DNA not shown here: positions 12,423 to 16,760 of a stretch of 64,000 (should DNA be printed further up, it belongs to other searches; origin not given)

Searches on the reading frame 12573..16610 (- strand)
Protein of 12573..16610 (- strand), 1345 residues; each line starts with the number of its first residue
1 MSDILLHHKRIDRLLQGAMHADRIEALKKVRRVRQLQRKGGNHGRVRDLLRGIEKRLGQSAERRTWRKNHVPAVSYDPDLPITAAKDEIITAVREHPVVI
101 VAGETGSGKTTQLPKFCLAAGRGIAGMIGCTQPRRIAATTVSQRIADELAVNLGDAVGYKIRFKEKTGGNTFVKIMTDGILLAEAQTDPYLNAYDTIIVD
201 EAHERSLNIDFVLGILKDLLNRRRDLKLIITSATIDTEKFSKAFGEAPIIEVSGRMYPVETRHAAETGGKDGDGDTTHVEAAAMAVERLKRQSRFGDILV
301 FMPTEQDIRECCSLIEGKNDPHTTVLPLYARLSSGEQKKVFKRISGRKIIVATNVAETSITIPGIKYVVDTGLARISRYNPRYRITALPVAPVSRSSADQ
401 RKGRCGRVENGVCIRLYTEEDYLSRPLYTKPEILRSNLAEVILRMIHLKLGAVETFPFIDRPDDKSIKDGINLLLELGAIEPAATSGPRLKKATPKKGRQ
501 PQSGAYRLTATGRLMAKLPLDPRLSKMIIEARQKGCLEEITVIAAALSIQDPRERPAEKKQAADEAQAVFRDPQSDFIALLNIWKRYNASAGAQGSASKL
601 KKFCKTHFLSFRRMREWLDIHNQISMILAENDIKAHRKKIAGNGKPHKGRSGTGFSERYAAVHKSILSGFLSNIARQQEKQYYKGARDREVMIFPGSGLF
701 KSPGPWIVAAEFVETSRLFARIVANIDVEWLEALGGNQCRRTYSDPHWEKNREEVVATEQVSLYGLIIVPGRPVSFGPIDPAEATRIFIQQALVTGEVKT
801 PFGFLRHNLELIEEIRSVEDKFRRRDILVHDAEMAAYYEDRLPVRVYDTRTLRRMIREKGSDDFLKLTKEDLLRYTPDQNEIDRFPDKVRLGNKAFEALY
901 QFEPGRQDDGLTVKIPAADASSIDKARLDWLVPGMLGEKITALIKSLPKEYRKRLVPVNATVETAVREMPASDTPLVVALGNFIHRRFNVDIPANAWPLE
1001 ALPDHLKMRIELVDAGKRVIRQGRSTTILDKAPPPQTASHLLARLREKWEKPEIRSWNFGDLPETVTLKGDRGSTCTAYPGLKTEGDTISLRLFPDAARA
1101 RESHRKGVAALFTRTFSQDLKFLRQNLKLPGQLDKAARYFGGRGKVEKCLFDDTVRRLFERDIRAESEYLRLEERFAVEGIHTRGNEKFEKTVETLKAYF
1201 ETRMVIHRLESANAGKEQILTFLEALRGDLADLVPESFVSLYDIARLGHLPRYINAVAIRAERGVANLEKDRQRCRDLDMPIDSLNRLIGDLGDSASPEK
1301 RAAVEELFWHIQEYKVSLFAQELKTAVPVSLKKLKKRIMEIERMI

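Call 81: search_protein_families(library=pfam, proteins=[window:12573-16610:-], max_evalue=0.0001)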
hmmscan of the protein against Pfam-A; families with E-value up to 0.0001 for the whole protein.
window:12573-16610:- (1345 aa): 6 families
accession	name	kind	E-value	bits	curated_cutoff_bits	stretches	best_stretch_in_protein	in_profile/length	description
PF11898.13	DUF3418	-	1.4e-157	526.3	25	1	752-1338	2-580/582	Domain of unknown function (DUF3418)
PF07717.22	OB_NTP_bind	-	3e-18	66.2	29.5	1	662-737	1-82/83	Oligonucleotide/oligosaccharide-binding (OB)-fold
PF00271.37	Helicase_C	-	1.3e-14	54.8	23.5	1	289-408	10-109/110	Helicase conserved C-terminal domain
PF21010.2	HA2_C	-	2.1e-11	44.6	21.3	1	521-580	1-77/77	Helicase associated domain (HA2), ratchet-like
PF00270.35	DEAD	-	3.2e-07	30.7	26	1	86-236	4-161/167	DEAD/DEAH box helicase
PF13245.12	AAA_19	-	2.8e-05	24.8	25.1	1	88-217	3-112/134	AAA domain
